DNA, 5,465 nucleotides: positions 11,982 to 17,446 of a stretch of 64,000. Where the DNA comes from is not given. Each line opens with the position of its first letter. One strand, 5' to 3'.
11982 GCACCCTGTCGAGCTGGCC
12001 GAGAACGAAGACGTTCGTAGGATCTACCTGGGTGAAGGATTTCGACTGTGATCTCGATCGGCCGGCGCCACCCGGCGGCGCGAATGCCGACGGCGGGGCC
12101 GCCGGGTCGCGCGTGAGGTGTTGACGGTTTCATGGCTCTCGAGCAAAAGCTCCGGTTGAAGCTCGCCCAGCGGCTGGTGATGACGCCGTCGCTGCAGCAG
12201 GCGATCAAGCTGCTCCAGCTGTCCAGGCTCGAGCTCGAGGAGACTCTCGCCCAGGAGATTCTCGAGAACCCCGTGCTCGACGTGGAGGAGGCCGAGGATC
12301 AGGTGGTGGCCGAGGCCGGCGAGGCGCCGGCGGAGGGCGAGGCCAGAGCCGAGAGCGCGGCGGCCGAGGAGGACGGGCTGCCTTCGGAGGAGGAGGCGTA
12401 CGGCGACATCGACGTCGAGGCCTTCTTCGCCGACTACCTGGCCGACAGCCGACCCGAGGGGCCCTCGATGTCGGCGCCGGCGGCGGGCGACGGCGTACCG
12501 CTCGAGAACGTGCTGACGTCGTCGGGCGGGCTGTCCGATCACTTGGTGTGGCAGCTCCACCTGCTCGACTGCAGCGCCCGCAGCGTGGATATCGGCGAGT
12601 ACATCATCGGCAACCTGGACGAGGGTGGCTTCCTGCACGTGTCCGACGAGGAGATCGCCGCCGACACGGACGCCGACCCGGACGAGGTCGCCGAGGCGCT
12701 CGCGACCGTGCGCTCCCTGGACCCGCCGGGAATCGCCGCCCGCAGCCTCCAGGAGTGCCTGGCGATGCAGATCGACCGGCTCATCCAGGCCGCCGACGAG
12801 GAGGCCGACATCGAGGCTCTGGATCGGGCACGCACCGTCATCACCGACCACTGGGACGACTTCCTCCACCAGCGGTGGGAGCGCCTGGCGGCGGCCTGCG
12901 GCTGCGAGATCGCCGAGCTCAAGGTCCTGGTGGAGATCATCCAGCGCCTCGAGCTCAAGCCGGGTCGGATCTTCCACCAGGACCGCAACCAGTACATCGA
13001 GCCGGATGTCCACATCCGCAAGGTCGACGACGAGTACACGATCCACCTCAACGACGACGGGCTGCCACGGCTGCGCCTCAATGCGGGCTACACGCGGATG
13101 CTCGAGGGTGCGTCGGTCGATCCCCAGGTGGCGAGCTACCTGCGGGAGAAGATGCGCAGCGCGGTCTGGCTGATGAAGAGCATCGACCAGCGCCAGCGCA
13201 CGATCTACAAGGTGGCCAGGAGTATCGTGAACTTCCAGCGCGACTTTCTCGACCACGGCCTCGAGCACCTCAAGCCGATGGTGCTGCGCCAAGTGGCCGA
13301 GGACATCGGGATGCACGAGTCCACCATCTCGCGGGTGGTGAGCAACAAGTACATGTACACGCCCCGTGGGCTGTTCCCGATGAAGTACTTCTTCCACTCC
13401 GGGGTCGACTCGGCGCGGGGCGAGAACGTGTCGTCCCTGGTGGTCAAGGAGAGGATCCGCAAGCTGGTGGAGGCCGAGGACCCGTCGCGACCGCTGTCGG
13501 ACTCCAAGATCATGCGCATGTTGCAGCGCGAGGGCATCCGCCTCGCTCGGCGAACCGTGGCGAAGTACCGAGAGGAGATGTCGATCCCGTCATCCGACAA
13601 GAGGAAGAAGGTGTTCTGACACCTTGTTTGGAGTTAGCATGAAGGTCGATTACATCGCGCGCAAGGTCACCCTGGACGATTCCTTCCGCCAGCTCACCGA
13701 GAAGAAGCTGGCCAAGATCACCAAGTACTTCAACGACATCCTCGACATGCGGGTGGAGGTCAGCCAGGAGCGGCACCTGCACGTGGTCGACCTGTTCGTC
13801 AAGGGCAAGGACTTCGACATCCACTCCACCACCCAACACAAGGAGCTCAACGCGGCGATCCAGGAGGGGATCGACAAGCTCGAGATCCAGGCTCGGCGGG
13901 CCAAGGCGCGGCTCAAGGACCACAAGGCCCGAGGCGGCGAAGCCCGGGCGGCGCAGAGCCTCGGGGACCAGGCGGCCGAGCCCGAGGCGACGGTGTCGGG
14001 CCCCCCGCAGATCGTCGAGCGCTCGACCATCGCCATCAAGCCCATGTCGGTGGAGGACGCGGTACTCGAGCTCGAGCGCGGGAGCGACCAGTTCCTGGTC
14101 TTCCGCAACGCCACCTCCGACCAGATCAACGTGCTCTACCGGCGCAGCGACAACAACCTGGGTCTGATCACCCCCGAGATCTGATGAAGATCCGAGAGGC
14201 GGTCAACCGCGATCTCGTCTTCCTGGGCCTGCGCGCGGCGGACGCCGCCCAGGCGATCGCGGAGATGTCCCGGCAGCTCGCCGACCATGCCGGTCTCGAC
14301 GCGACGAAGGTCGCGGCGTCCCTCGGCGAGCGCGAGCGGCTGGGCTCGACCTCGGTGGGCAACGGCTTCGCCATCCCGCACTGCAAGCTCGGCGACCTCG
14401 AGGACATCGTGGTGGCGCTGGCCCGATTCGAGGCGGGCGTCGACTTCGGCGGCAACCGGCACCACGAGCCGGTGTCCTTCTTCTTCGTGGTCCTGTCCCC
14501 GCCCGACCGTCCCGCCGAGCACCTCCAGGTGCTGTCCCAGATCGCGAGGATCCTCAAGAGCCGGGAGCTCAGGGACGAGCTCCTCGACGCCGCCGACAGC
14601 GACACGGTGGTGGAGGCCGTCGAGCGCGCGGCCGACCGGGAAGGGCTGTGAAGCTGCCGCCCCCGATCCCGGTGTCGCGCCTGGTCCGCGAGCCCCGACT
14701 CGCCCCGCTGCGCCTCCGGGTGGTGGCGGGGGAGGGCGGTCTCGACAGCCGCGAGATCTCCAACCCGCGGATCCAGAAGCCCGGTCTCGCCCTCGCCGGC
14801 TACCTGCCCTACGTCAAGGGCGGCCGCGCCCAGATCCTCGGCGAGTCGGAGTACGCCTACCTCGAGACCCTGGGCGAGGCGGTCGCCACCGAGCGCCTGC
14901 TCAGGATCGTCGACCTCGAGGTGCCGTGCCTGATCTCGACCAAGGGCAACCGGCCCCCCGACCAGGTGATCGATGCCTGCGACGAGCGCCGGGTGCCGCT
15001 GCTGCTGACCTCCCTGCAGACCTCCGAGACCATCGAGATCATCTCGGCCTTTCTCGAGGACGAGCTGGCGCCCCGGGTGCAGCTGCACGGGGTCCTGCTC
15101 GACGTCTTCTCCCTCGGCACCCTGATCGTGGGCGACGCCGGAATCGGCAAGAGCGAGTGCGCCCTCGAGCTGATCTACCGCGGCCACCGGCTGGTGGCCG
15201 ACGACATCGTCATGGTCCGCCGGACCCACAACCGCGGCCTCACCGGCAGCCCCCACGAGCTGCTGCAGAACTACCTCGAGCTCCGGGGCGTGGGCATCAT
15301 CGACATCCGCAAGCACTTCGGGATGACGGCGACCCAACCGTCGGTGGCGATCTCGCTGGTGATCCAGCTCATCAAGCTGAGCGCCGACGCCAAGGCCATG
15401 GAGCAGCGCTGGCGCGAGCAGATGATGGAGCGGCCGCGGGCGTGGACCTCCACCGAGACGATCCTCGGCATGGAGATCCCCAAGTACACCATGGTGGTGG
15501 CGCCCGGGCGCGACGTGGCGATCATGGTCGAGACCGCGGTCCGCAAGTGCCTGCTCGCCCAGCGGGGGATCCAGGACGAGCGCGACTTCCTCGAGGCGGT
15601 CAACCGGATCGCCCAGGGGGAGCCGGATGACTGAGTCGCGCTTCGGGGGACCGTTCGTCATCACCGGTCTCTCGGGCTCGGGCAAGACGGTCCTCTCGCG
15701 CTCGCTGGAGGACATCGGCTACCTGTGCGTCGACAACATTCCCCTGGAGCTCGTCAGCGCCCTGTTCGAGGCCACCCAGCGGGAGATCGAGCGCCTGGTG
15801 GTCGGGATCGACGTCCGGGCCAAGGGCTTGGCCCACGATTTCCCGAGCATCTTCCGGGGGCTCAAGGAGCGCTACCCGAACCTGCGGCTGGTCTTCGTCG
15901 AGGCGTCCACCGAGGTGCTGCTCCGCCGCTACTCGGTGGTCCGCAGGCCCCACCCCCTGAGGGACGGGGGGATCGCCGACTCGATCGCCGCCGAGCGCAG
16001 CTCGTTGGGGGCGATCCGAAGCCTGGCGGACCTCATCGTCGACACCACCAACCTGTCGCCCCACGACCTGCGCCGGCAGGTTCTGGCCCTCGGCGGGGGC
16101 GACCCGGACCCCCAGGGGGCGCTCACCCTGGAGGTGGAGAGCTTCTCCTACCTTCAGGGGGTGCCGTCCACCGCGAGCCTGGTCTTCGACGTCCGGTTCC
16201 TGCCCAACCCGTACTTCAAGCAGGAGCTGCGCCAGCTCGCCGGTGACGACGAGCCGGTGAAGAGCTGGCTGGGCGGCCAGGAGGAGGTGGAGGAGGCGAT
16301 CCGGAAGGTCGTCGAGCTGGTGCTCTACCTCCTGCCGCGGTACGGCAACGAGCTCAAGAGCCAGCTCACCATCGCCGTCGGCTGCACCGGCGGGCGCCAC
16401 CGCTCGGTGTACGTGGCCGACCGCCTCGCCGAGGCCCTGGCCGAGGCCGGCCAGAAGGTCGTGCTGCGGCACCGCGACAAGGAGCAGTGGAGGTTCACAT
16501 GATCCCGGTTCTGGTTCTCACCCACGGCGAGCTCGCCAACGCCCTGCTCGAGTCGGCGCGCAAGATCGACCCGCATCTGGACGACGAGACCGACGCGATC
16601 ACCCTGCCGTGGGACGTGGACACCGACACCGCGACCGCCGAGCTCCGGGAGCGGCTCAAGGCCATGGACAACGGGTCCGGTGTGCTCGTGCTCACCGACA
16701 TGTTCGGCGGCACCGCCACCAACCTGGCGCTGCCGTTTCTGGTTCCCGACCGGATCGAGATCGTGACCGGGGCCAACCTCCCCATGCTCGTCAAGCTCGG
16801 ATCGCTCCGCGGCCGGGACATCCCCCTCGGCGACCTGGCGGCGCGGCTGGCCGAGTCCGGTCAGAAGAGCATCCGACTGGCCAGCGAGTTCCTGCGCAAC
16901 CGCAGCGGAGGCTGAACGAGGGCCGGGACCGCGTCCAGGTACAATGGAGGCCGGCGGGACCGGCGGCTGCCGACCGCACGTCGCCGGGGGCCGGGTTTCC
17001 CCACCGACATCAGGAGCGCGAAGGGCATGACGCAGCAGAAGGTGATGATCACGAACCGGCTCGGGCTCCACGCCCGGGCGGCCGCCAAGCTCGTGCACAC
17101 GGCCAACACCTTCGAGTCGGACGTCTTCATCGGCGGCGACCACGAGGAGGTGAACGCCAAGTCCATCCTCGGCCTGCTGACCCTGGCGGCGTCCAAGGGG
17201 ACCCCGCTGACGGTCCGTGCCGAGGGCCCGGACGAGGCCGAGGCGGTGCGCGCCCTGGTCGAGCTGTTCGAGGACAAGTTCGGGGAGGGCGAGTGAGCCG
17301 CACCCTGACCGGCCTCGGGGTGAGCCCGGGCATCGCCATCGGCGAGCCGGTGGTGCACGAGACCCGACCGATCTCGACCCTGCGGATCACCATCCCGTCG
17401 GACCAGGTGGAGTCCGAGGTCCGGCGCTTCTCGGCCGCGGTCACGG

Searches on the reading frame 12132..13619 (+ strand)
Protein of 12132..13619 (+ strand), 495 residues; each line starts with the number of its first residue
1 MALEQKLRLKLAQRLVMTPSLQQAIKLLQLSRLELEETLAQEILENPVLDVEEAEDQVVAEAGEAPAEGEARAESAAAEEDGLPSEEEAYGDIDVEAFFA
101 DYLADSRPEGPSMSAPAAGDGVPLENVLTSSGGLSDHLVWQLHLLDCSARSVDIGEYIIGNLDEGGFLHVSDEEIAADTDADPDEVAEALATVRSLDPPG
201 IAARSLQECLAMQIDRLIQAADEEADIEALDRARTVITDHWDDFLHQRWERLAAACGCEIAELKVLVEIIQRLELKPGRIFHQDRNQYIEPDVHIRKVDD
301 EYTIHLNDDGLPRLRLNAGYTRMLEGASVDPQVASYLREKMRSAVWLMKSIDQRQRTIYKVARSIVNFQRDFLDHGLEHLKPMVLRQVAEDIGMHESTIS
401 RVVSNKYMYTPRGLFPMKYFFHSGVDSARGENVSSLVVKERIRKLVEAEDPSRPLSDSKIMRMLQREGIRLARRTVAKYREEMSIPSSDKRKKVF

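Call 54: search_protein_families(library=pfam, proteins=[window:12132-13619:+], max_evalue=0.001)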
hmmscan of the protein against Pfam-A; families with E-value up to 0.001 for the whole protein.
window:12132-13619:+ (495 aa): 3 families
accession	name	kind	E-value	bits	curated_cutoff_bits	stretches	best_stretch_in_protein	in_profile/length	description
PF04552.19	Sigma54_DBD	-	1.2e-65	220.5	22.8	1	335-493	2-160/160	Sigma-54, DNA binding domain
PF04963.19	Sigma54_CBD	-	3.6e-56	190.3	22.9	1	124-320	2-185/185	Sigma-54 factor, core binding domain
PF00309.25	Sigma54_AID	-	2.7e-17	62.8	23.8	1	6-51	1-46/46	Sigma-54 factor, Activator interacting domain (AID)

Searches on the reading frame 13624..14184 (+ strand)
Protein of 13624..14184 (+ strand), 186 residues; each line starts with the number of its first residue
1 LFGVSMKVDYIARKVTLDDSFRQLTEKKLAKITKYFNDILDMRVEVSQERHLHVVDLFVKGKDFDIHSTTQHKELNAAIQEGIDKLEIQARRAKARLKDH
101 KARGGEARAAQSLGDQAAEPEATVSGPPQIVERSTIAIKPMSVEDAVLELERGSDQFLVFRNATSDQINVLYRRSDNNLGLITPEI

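Call 54: search_protein_families(library=pfam, proteins=[window:13624-14184:+], max_evalue=0.001)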
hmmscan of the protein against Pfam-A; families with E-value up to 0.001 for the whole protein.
window:13624-14184:+ (186 aa): 2 families
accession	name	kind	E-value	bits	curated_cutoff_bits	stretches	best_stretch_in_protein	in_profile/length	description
PF16321.10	Ribosom_S30AE_C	-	1.1e-19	70.3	25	1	127-181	3-57/57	Sigma 54 modulation/S30EA ribosomal protein C terminus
PF02482.25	Ribosomal_S30AE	-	4.7e-13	50.1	23.7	1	10-98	3-88/88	Sigma 54 modulation protein / S30EA ribosomal protein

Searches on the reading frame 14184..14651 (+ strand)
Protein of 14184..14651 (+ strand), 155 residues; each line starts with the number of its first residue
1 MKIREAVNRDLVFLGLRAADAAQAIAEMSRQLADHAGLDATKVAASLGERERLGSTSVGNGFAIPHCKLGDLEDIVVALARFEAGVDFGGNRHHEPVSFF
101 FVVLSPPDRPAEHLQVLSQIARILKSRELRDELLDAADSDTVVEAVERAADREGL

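Call 54: search_protein_families(library=pfam, proteins=[window:14184-14651:+], max_evalue=0.001)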
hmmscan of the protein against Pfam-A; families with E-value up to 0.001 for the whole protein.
window:14184-14651:+ (155 aa): 1 family
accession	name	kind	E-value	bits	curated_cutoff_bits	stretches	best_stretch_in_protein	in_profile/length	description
PF00359.27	PTS_EIIA_2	-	4e-29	101.9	27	1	7-147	3-142/144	Phosphoenolpyruvate-dependent sugar phosphotransferase system, EIIA 2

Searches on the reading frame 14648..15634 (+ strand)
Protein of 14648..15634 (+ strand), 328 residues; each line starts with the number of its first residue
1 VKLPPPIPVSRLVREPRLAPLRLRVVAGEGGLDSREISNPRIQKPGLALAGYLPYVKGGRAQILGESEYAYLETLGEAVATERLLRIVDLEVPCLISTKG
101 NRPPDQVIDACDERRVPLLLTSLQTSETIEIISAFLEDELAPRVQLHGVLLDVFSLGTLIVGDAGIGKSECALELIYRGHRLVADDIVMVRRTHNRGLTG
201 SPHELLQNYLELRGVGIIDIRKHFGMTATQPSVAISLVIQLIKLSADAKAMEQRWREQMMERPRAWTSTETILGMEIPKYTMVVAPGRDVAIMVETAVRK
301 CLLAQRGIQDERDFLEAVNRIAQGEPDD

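Call 54: search_protein_families(library=pfam, proteins=[window:14648-15634:+], max_evalue=0.001)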
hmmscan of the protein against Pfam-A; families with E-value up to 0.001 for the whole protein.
window:14648-15634:+ (328 aa): 3 families
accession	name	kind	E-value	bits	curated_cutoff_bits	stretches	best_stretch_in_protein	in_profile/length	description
PF07475.17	Hpr_kinase_C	-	6e-52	176.1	33.3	1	139-316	2-169/171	HPr Serine kinase C-terminal domain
PF02603.21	Hpr_kinase_N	-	3.9e-30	104.9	24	1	21-136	10-125/125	HPr Serine kinase N terminus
PF07085.17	DRTGG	-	6.7e-06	26.3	25.2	1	85-134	55-104/105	DRTGG domain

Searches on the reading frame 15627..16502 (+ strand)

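Call 87: search_protein_families(library=pfam, proteins=[window:15627-16502:+], max_evalue=0.00001)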
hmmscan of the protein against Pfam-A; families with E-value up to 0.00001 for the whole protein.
window:15627-16502:+ (291 aa): 2 families
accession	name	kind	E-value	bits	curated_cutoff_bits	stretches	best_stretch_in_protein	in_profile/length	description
PF22740.1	PapZ_C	-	2.6e-42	144.3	27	1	167-285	2-120/121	RapZ C-terminal domain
PF03668.21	RapZ-like_N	-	2.3e-37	128.6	25.4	1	11-152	5-150/158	RapZ-like N-terminal domain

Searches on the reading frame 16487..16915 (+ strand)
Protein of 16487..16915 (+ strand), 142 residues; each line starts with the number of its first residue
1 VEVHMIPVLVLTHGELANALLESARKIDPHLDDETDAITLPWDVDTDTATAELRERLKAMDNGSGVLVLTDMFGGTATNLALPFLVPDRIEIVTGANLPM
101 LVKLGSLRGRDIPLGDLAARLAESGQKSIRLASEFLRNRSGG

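Call 88: search_protein_families(library=pfam, proteins=[window:16487-16915:+], max_evalue=0.00001)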
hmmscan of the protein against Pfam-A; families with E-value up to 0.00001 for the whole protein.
window:16487-16915:+ (142 aa): 1 family
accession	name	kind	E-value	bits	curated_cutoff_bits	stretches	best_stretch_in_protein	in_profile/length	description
PF03610.21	EIIA-man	-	1.7e-17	64.1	21.4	1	8-108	2-103/116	PTS system fructose IIA component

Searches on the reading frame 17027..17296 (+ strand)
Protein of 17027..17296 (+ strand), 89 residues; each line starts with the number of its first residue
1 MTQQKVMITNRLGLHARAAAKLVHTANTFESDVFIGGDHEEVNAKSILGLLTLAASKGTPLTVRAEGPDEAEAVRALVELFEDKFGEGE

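Call 88: search_protein_families(library=pfam, proteins=[window:17027-17296:+], max_evalue=0.00001)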
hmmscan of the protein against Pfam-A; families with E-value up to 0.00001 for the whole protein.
window:17027-17296:+ (89 aa): 1 family
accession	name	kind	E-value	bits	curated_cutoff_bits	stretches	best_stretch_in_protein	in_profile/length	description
PF00381.24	PTS-HPr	-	1.6e-30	105.4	23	1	3-82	2-80/81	PTS HPr component phosphorylation site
